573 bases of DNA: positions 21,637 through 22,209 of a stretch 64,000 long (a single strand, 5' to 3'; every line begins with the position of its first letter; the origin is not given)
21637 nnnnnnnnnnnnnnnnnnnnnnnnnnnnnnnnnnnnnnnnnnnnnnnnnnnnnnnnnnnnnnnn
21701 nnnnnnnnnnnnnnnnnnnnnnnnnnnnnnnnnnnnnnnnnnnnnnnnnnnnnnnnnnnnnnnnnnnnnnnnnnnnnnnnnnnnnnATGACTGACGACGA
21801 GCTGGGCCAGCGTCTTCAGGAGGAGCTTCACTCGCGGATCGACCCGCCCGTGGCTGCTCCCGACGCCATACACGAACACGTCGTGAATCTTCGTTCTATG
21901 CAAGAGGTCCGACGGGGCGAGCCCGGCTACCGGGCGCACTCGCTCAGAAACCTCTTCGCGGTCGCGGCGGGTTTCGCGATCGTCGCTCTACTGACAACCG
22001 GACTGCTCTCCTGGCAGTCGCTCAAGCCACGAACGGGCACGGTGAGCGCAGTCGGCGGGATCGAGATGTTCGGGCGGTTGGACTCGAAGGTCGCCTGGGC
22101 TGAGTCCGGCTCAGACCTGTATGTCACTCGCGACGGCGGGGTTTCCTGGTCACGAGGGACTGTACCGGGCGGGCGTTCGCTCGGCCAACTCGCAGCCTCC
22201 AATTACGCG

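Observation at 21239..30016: Two paralogous ECF sigma / giant beta-propeller membrane protein pairs convergently flank amt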

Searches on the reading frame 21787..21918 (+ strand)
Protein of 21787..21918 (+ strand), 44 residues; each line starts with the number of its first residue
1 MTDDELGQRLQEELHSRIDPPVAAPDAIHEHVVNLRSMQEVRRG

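Call 39: search_solved_structures(query=A1, max_evalue=10)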
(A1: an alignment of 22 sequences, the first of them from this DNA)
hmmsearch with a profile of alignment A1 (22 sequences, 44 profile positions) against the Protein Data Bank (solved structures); distinct sequences matched with E-value up to 10: 7.
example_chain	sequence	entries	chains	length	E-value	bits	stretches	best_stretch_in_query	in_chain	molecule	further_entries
6j31_A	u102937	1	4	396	0.11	15.6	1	15-42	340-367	kcn28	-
6j32_A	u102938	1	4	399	0.11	15.6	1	15-42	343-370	Kcn28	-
7pge_B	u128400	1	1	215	0.62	13.2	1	2-20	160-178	Copper resistance protein B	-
2ns0_A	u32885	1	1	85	0.8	12.9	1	3-43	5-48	Hypothetical protein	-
2ro1_A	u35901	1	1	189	1.9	11.7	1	10-34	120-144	Transcription intermediary factor 1-beta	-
7qke_A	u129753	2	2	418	1.9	11.6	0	9-22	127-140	Steroid C26-monooxygenase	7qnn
9y6s_9Y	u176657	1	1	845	4.7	10.4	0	3-16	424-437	Cilia- and flagella-associated protein 58 central coiled coil domain-containing protein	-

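Call 45: search_protein_representatives(alignment_id=A1)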
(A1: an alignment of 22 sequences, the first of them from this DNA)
Query: 22 sequences, 44 profile positions. Proteins with E-value up to 0.001 (for the whole library): 38; up to 1e-10: 15; up to 1e-30: 0. The best 38 are listed.
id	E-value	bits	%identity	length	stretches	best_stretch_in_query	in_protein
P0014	2.6e-16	75.3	-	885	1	1-42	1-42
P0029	4.5e-16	74.5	-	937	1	1-44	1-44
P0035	1.1e-15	73.3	-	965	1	1-43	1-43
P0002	8.5e-15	70.5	-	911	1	1-44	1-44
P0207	2.5e-14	68.9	-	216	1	1-43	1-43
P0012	3.2e-14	68.6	-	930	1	1-44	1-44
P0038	3.2e-14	68.6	-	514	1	1-44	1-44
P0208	7.8e-14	67.4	-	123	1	1-44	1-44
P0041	1.4e-13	66.5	-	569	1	1-44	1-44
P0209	3.1e-13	65.4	-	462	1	1-44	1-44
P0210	3.2e-13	65.4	-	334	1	1-42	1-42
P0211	5.0e-13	64.8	-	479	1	1-43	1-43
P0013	1.3e-12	63.4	-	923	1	1-44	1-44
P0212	6.3e-12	61.3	-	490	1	1-43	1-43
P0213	4.9e-11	58.4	-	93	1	1-43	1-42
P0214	2.4e-09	53.0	-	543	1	1-43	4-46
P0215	9.9e-09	51.0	-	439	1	1-42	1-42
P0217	1.7e-08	50.3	-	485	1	1-44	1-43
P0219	6.3e-08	48.5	-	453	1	1-42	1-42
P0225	1.3e-04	37.9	-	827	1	1-41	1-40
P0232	7.4e-04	35.4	-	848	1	1-41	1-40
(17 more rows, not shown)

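Call 46: search_protein_families(library=pfam, proteins=[P0209, P0211, P0212, P0214, P0215, P0217, P0219, P0225, P0232, P0210], max_evalue=0.001)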
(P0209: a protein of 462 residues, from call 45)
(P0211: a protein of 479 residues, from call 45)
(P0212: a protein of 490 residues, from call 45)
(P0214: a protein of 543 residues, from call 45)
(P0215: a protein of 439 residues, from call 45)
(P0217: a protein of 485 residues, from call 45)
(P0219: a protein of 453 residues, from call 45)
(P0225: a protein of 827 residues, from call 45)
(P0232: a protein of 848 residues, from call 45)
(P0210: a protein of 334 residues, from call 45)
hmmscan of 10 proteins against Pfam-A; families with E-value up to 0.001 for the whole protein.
P0209 (462 aa): 5 families
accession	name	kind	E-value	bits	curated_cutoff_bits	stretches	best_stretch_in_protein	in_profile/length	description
PF02012.26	BNR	-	1.2e-08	34.1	27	0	133-142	2-11/12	BNR/Asp-box repeat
PF14870.12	PSII_BNR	-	1.3e-08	34.9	27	0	150-215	19-73/303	Photosynthesis system II assembly factor YCF48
PF13088.12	BNR_2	-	7.1e-08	32.6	31.4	0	129-207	138-216/277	BNR repeat-like domain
PF15902.12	Sortilin-Vps10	-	9.4e-07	28.4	33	0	131-246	3-110/446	Sortilin, neurotensin receptor 3,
PF21471.3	Reelin_subrepeat-B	-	0.00019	21.6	27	0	167-210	49-93/127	Reelin subrepeat B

P0211 (479 aa): 5 families
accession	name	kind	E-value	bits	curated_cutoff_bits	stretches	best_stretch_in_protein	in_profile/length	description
PF13088.12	BNR_2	-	9.9e-11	41.9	31.4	1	181-370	9-201/277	BNR repeat-like domain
PF02012.26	BNR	-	6.6e-10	37.9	27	0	359-368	2-11/12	BNR/Asp-box repeat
PF15902.12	Sortilin-Vps10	-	7.7e-07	28.7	33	0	257-369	5-111/446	Sortilin, neurotensin receptor 3,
PF24316.1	Tli3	-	4.6e-05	24.2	27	0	355-369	84-98/129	T6SS Tli3 immunity protein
PF14870.12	PSII_BNR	-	0.00043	20.1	27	0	167-210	23-58/303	Photosynthesis system II assembly factor YCF48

P0212 (490 aa): 4 families
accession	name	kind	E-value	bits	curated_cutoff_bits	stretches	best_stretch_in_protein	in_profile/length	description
PF13088.12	BNR_2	-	6.7e-10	39.2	31.4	1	179-382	7-200/277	BNR repeat-like domain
PF15902.12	Sortilin-Vps10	-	7e-08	32.1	33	1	260-383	4-112/446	Sortilin, neurotensin receptor 3,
PF02012.26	BNR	-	2.3e-07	30.2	27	0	475-486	1-12/12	BNR/Asp-box repeat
PF14870.12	PSII_BNR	-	0.0002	21.2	27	0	369-485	39-138/303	Photosynthesis system II assembly factor YCF48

P0214 (543 aa): 4 families
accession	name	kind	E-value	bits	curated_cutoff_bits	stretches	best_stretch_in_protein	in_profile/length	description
PF15902.12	Sortilin-Vps10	-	1.7e-11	44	33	1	362-499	3-121/446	Sortilin, neurotensin receptor 3,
PF02012.26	BNR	-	1.4e-10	39.9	27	0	121-131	2-12/12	BNR/Asp-box repeat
PF14870.12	PSII_BNR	-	5.4e-08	32.9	27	0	117-161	254-298/303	Photosynthesis system II assembly factor YCF48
PF13088.12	BNR_2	-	6.6e-08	32.7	31.4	0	110-264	76-204/277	BNR repeat-like domain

P0215 (439 aa): 5 families
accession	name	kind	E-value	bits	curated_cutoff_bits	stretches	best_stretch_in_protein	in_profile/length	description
PF02012.26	BNR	-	2.3e-11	42.3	27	0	113-124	1-12/12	BNR/Asp-box repeat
PF15902.12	Sortilin-Vps10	-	2.2e-10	40.3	33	0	203-273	46-116/446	Sortilin, neurotensin receptor 3,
PF13088.12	BNR_2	-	6.3e-08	32.7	31.4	0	297-400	136-228/277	BNR repeat-like domain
PF14870.12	PSII_BNR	-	1.6e-07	31.3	27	1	213-317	8-100/303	Photosynthesis system II assembly factor YCF48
PF24316.1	Tli3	-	8e-06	26.6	27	0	292-315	77-100/129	T6SS Tli3 immunity protein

P0217 (485 aa): 3 families
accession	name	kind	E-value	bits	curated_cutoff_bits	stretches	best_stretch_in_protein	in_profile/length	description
PF15902.12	Sortilin-Vps10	-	4.8e-10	39.3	33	1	158-281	2-112/446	Sortilin, neurotensin receptor 3,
PF02012.26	BNR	-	1e-08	34.3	27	0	160-170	1-11/12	BNR/Asp-box repeat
PF14870.12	PSII_BNR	-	1.7e-05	24.7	27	0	215-282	40-98/303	Photosynthesis system II assembly factor YCF48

P0219 (453 aa): 4 families
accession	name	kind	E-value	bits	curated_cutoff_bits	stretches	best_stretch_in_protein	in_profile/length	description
PF15902.12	Sortilin-Vps10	-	4.7e-11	42.6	33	1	148-263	2-110/446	Sortilin, neurotensin receptor 3,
PF02012.26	BNR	-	5.6e-10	38.1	27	0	438-449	1-12/12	BNR/Asp-box repeat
PF13088.12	BNR_2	-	8.5e-07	29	31.4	1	195-452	26-253/277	BNR repeat-like domain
PF14870.12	PSII_BNR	-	5.1e-06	26.4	27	0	368-419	244-296/303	Photosynthesis system II assembly factor YCF48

P0225 (827 aa): 5 families
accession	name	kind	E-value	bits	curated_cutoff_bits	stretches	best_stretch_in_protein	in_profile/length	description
PF14870.12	PSII_BNR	-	4.6e-17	62.7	27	1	202-285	23-100/303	Photosynthesis system II assembly factor YCF48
PF02012.26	BNR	-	4.7e-17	59.6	27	0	809-817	3-11/12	BNR/Asp-box repeat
PF15902.12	Sortilin-Vps10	-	1.5e-16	60.7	33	1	178-281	3-111/446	Sortilin, neurotensin receptor 3,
PF13088.12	BNR_2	-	2.5e-07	30.8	31.4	1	126-240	138-253/277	BNR repeat-like domain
PF24316.1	Tli3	-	3.8e-07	30.9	27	0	170-201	78-108/129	T6SS Tli3 immunity protein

P0232 (848 aa): 5 families
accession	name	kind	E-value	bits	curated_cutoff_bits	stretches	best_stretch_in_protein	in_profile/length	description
PF15902.12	Sortilin-Vps10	-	8.6e-20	71.4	33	2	125-240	2-119/446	Sortilin, neurotensin receptor 3,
PF14870.12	PSII_BNR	-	2.1e-14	53.9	27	2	198-302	22-113/303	Photosynthesis system II assembly factor YCF48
PF02012.26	BNR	-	9.6e-14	49.5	27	0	175-184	2-11/12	BNR/Asp-box repeat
PF13088.12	BNR_2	-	1.7e-10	41.2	31.4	0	116-307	74-272/277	BNR repeat-like domain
PF24316.1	Tli3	-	0.00012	22.9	27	0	163-191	73-103/129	T6SS Tli3 immunity protein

P0210 (334 aa): 3 families
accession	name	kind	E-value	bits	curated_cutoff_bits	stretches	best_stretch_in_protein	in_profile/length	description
PF13088.12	BNR_2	-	4.6e-11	43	31.4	1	151-333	81-253/277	BNR repeat-like domain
PF02012.26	BNR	-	1.4e-08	33.9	27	0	211-220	2-11/12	BNR/Asp-box repeat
PF24316.1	Tli3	-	0.00081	20.2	27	0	203-221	81-98/129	T6SS Tli3 immunity protein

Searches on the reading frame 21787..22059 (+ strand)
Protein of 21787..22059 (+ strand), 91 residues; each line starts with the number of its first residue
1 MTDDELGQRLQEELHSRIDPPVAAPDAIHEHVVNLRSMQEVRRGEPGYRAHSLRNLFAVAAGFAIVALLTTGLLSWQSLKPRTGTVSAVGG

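Call 29: search_protein_families(library=pfam, proteins=[window:21787-22059:+], max_evalue=10)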
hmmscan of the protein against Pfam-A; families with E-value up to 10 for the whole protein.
seq(91 aa): 0 families
